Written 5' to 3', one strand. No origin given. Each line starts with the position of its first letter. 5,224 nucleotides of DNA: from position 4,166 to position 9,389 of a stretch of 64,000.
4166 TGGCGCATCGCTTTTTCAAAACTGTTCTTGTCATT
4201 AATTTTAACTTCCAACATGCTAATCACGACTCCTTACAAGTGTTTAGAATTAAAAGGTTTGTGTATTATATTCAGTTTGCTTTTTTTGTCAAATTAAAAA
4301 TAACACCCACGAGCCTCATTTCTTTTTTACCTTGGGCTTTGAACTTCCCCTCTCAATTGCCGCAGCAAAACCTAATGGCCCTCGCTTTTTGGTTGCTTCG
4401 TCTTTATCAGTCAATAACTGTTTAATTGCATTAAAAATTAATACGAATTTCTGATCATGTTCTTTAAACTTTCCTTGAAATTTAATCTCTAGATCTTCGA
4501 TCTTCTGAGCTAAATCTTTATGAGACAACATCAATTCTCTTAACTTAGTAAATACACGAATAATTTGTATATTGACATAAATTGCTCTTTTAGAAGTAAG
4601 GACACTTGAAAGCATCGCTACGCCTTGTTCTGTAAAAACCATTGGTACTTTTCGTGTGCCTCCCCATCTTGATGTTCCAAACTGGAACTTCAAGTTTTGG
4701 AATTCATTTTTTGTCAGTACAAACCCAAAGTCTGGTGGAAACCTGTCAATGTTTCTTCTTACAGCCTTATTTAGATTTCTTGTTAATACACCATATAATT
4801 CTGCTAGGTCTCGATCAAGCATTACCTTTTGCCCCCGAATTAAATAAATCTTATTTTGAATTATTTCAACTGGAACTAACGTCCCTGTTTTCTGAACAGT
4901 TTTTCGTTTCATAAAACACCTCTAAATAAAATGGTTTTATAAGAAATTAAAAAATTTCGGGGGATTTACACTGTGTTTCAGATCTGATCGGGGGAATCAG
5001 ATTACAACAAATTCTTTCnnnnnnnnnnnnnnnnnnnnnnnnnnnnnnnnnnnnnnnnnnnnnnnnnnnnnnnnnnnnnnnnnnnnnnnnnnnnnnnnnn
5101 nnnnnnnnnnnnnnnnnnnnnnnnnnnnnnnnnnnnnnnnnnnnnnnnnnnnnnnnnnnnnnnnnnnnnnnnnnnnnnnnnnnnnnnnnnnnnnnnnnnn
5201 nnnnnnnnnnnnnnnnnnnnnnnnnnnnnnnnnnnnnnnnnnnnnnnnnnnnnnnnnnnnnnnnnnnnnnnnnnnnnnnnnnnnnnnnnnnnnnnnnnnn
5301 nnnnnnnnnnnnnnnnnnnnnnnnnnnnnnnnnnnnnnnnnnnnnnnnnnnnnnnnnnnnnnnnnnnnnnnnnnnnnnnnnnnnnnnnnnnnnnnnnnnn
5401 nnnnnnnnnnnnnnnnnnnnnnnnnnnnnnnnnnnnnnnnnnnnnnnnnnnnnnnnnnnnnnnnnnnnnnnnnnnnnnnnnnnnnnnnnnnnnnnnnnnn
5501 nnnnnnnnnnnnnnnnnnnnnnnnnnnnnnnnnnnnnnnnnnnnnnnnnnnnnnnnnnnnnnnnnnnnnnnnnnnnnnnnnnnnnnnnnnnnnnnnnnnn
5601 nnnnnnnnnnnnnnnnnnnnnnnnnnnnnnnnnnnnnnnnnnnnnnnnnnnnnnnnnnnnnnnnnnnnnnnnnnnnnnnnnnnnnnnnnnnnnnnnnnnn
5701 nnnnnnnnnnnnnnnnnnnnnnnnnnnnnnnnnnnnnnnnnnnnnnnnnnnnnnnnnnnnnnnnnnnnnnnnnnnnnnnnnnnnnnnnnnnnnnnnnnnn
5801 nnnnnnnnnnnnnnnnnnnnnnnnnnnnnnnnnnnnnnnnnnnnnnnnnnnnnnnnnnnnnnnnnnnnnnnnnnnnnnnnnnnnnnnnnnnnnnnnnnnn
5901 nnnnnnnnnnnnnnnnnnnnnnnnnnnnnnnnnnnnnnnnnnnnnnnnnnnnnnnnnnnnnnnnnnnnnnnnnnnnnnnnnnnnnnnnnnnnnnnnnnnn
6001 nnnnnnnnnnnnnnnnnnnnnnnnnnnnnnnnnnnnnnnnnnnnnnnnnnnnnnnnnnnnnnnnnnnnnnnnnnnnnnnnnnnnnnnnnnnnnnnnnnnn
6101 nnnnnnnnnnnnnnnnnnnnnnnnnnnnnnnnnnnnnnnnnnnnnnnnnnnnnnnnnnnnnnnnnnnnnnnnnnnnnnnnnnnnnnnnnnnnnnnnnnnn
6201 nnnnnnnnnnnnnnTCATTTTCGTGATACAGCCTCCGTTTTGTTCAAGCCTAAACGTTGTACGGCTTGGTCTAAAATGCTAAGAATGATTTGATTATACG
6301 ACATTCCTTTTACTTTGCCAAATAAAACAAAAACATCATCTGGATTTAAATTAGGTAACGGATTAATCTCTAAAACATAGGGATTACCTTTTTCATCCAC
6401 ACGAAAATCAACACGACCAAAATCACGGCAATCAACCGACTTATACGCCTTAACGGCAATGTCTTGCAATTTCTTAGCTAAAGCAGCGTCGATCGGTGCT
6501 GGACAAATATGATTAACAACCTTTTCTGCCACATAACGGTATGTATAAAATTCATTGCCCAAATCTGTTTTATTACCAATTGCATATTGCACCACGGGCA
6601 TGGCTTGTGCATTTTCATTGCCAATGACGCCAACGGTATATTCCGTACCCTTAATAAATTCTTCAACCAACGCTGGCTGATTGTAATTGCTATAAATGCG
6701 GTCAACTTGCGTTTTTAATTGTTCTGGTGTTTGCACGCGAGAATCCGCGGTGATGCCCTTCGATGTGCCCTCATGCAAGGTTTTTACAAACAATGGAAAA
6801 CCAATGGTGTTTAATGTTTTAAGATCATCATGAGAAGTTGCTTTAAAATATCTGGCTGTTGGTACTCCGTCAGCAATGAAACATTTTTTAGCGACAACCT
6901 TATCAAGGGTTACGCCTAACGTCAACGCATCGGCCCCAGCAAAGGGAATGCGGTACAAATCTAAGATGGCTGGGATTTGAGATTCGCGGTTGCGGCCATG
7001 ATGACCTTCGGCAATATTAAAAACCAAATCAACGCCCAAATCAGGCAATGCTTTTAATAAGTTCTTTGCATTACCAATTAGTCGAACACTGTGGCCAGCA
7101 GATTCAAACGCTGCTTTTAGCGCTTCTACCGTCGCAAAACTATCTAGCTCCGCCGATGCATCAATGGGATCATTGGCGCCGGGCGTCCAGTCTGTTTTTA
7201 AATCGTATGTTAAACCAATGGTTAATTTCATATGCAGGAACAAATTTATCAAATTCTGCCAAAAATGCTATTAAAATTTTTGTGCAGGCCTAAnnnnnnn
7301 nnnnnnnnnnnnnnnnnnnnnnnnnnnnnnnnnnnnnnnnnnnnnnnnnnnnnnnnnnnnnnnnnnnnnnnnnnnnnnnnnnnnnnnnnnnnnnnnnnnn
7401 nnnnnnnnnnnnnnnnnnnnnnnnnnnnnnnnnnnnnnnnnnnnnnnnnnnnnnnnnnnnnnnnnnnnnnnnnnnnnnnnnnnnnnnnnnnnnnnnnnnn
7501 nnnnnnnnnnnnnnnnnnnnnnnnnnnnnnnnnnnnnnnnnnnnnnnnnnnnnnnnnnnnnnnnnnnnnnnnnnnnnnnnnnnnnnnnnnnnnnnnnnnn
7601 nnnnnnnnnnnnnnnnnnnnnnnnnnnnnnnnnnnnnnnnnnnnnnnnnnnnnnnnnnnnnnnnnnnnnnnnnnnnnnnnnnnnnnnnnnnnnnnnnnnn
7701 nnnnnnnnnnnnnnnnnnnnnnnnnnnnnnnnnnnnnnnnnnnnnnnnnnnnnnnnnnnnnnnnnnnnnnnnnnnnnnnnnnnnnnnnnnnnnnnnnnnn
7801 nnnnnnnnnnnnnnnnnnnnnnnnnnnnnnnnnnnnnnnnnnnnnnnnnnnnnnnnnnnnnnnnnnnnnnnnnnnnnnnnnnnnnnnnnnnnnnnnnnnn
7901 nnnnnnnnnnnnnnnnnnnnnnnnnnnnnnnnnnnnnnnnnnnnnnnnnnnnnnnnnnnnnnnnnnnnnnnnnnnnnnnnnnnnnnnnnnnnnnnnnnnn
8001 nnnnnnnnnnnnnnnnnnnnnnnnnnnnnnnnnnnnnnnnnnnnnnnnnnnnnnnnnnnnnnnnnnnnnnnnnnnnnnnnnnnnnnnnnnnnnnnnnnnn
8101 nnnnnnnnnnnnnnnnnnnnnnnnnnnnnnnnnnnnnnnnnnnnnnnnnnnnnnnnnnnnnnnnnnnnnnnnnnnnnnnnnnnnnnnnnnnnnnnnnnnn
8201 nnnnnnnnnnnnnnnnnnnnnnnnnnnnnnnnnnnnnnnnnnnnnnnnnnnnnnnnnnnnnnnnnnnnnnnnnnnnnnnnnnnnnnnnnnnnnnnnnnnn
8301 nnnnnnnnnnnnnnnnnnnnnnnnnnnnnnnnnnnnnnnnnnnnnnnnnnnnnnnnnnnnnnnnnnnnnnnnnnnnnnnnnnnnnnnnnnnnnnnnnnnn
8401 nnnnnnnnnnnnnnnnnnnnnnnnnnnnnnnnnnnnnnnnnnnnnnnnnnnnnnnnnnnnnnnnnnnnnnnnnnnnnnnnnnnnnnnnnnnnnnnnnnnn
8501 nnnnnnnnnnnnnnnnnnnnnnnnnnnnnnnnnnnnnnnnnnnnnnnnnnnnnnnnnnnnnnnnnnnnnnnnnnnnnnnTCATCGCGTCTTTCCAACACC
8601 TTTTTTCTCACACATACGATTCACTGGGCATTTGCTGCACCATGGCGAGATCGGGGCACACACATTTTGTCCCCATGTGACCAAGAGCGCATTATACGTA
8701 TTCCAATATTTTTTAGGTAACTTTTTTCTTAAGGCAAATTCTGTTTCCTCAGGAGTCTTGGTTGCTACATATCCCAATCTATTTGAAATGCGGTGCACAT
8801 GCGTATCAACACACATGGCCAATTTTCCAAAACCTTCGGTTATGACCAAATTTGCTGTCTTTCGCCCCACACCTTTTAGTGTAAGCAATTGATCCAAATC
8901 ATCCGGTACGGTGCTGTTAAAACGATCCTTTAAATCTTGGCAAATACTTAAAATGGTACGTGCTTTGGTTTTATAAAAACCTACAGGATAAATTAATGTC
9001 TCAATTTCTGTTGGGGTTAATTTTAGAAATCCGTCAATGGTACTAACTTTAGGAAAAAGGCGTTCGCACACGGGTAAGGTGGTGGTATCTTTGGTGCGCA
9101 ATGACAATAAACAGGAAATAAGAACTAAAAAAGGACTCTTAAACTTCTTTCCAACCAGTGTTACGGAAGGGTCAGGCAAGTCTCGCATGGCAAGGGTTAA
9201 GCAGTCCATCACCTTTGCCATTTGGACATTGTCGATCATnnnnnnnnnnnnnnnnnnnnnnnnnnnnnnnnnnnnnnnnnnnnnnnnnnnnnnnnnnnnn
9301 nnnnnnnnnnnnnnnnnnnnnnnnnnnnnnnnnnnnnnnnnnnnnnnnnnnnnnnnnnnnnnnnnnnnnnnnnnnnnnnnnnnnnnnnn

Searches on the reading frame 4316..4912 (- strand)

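Call 66: search_protein_families(library=pfam, proteins=[window:4316-4912:-], max_evalue=0.001)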
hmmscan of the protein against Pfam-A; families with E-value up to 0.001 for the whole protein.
window:4316-4912:- (198 aa): 1 family
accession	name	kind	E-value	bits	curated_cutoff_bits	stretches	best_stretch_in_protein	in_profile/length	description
PF10543.14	ORF6N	-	2.4e-34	117.9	27.8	1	20-104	1-86/86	ORF6N domain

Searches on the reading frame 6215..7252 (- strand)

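Call 66: search_protein_families(library=pfam, proteins=[window:6215-7252:-], max_evalue=0.001)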
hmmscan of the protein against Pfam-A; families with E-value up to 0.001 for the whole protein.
window:6215-7252:- (345 aa): 7 families
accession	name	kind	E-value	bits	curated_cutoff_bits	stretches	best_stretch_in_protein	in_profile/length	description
PF07478.18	Dala_Dala_lig_C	-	2.4e-36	125.6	24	1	134-327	11-203/204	D-ala D-ala ligase C-terminus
PF02655.19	ATP-grasp_3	-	1e-07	32.6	23.2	1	186-298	63-155/160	ATP-grasp domain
PF13535.11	ATP-grasp_4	-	4.4e-06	26.8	27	1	176-299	31-151/160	ATP-grasp domain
PF02786.22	CPSase_L_D2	-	8.8e-06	25.8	19.8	1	117-298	1-178/211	Carbamoyl-phosphate synthase L chain, ATP binding domain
PF02222.28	ATP-grasp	-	1.3e-05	25.4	27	1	127-216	5-93/179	ATP-grasp domain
PF03133.20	TTL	-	2.6e-05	24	20.1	1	240-305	199-264/292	Tubulin-tyrosine ligase family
PF01071.24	GARS_A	-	0.00015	22.1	27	1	117-222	2-112/194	Phosphoribosylglycinamide synthetase, ATP-grasp (A) domain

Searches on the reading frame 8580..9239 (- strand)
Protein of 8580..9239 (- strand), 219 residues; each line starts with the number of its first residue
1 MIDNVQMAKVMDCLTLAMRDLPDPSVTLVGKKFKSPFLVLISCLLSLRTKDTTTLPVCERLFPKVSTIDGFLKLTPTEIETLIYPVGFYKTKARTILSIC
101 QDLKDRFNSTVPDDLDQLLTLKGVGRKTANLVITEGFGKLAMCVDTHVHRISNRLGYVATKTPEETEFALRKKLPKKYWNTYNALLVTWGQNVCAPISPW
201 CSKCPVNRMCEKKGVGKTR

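Call 66: search_protein_families(library=pfam, proteins=[window:8580-9239:-], max_evalue=0.001)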
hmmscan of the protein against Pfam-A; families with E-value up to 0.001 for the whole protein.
window:8580-9239:- (219 aa): 3 families
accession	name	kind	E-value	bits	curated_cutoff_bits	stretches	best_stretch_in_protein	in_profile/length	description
PF00730.31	HhH-GPD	-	1.7e-22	80.2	26.2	1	41-176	1-108/108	HhH-GPD superfamily base excision DNA repair protein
PF00633.29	HHH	-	7.2e-07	29.2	24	1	107-133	2-28/30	Helix-hairpin-helix motif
PF14520.12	HHH_5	-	0.00015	22.6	27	0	117-151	3-37/57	Helix-hairpin-helix domain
